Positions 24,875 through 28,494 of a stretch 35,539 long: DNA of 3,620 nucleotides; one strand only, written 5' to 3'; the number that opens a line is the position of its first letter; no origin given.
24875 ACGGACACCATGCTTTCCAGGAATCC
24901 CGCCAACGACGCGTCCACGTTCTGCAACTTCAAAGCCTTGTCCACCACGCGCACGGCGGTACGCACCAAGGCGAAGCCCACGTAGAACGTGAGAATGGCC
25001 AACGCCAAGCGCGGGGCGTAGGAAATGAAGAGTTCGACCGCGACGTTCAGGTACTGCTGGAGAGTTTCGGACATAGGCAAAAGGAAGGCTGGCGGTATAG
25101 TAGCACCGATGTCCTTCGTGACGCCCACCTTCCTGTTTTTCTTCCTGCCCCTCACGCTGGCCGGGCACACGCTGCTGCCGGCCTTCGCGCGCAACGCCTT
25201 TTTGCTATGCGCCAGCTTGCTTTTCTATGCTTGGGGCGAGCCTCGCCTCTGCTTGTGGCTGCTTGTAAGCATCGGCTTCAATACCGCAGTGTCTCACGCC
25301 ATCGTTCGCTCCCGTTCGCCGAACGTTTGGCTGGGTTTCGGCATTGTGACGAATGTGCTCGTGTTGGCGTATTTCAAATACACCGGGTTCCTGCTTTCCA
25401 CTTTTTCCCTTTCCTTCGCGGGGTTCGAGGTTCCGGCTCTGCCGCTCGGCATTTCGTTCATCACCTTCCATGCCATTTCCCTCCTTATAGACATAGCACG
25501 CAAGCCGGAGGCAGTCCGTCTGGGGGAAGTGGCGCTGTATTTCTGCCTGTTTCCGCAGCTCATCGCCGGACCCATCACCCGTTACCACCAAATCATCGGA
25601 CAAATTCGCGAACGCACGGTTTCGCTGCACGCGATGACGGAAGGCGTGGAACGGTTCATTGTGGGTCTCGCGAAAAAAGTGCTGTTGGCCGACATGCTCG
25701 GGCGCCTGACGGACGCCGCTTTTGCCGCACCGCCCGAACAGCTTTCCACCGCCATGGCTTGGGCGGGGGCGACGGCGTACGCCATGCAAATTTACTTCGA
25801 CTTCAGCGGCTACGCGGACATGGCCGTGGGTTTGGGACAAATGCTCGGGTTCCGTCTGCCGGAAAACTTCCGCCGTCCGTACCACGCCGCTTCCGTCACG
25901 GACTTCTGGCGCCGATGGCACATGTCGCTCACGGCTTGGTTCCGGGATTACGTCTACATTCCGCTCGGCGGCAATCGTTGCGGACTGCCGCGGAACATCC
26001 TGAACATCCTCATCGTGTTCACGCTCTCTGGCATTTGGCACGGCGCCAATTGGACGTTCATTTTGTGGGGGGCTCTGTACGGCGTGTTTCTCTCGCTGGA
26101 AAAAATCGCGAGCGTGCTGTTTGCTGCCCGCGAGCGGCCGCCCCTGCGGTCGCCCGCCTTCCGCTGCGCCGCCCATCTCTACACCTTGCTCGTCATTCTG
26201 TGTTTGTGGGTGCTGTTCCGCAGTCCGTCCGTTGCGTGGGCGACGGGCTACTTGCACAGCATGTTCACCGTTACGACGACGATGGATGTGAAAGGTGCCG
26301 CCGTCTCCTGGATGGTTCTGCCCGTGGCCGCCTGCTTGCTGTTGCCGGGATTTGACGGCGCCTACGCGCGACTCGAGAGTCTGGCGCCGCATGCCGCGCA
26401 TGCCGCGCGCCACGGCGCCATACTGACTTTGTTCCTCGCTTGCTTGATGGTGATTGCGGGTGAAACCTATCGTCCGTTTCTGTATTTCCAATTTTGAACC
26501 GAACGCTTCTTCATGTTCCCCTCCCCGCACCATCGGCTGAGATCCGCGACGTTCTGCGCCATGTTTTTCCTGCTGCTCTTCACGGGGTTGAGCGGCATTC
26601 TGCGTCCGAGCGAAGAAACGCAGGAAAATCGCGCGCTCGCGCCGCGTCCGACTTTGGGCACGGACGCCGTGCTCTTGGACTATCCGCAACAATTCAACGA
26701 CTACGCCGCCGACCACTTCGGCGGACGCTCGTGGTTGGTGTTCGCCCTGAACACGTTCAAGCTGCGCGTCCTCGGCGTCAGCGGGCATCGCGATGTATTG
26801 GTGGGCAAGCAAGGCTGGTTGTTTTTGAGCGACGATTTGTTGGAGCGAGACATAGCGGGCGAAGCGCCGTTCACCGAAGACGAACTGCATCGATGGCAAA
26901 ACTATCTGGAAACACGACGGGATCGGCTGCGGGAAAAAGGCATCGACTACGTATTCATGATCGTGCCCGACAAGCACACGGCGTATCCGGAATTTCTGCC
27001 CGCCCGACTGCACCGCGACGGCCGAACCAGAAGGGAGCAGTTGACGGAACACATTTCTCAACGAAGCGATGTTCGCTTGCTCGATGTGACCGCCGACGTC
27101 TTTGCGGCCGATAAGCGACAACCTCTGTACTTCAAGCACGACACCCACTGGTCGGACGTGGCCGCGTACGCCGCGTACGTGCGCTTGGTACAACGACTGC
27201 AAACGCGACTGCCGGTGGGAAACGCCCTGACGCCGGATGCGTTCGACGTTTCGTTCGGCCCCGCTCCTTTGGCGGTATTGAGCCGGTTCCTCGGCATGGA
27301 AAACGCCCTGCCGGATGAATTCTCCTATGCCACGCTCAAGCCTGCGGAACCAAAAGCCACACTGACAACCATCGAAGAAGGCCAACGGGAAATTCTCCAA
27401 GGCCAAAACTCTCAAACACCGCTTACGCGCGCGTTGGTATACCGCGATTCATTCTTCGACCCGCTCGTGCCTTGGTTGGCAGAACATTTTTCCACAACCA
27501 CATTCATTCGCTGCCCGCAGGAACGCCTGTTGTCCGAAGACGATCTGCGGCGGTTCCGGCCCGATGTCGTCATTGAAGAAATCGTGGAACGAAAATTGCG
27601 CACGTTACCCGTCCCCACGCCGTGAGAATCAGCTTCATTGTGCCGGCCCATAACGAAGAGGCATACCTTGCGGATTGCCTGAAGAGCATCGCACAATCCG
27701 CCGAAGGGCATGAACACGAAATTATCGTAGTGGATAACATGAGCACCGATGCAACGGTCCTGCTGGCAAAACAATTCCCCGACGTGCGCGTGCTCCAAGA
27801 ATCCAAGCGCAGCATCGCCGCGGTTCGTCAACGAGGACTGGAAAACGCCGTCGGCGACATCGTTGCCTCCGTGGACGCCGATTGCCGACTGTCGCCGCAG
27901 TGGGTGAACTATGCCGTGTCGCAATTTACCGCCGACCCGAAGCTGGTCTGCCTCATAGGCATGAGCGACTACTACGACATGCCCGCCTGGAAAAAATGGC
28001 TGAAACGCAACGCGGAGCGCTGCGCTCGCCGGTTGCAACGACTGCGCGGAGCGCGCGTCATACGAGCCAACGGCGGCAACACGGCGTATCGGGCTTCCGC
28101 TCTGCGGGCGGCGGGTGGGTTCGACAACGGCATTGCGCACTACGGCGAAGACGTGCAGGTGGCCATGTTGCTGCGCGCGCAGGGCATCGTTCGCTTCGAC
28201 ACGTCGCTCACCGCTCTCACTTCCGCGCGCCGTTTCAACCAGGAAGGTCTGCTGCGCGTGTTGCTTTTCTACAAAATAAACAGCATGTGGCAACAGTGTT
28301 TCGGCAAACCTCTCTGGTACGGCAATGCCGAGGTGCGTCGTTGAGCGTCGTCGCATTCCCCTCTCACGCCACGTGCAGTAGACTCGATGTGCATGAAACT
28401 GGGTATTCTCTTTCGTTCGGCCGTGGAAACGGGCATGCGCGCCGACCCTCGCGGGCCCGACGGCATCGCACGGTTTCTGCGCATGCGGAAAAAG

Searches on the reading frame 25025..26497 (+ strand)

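Call 3: search_protein_families(library=pfam, proteins=[window:25025-26497:+], max_evalue=0.01)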
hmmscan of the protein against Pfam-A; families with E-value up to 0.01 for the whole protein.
window:25025-26497:+ (490 aa): 2 families
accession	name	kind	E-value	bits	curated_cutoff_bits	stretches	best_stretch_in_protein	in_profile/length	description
PF03062.24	MBOAT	-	1e-37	130.6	27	1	164-394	79-335/337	MBOAT, membrane-bound O-acyltransferase family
PF13813.11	MBOAT_2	-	3.4e-08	34.1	25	1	279-341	2-66/85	Membrane bound O-acyl transferase family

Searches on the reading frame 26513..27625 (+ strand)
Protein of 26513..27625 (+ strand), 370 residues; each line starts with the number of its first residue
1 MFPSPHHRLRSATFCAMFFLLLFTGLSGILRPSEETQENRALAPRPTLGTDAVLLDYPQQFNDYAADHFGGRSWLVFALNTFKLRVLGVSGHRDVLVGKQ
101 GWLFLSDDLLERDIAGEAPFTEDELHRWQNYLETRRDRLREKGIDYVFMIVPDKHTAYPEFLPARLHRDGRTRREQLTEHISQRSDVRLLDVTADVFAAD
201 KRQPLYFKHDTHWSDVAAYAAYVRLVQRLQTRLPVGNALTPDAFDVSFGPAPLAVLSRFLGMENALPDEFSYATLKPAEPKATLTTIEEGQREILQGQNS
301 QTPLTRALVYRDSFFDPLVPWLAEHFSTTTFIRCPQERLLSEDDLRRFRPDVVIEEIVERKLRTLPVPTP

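Call 16: search_protein_families(library=pfam, proteins=[window:26513-27625:+], max_evalue=0.001)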
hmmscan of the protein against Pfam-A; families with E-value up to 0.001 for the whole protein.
window:26513-27625:+ (370 aa): 1 family
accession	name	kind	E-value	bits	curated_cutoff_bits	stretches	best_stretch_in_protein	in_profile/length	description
PF16822.11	ALGX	-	1.9e-23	84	26.5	1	95-250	1-150/268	SGNH hydrolase-like domain, acetyltransferase AlgX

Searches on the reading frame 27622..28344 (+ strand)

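Call 16: search_protein_families(library=pfam, proteins=[window:27622-28344:+], max_evalue=0.001)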
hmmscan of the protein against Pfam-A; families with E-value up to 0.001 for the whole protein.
window:27622-28344:+ (240 aa): 5 families
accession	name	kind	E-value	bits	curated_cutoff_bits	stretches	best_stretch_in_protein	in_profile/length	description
PF00535.33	Glycos_transf_2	-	1.1e-27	97.4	23.3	1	4-162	1-165/168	Glycosyl transferase family 2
PF13641.12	Glyco_tranf_2_3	-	9.4e-15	55.7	27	1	3-189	3-199/230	Glycosyltransferase like family 2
PF10111.15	Glyco_tranf_2_2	-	1.4e-08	35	27.3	1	8-180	7-195/276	Glycosyltransferase like family 2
PF13632.12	Glyco_trans_2_3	-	8.5e-08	32.7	27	1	80-189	1-111/198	Glycosyl transferase family group 2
PF13506.12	Glyco_transf_21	-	6.7e-06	26.1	21.7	1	71-189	24-142/174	Glycosyl transferase family 21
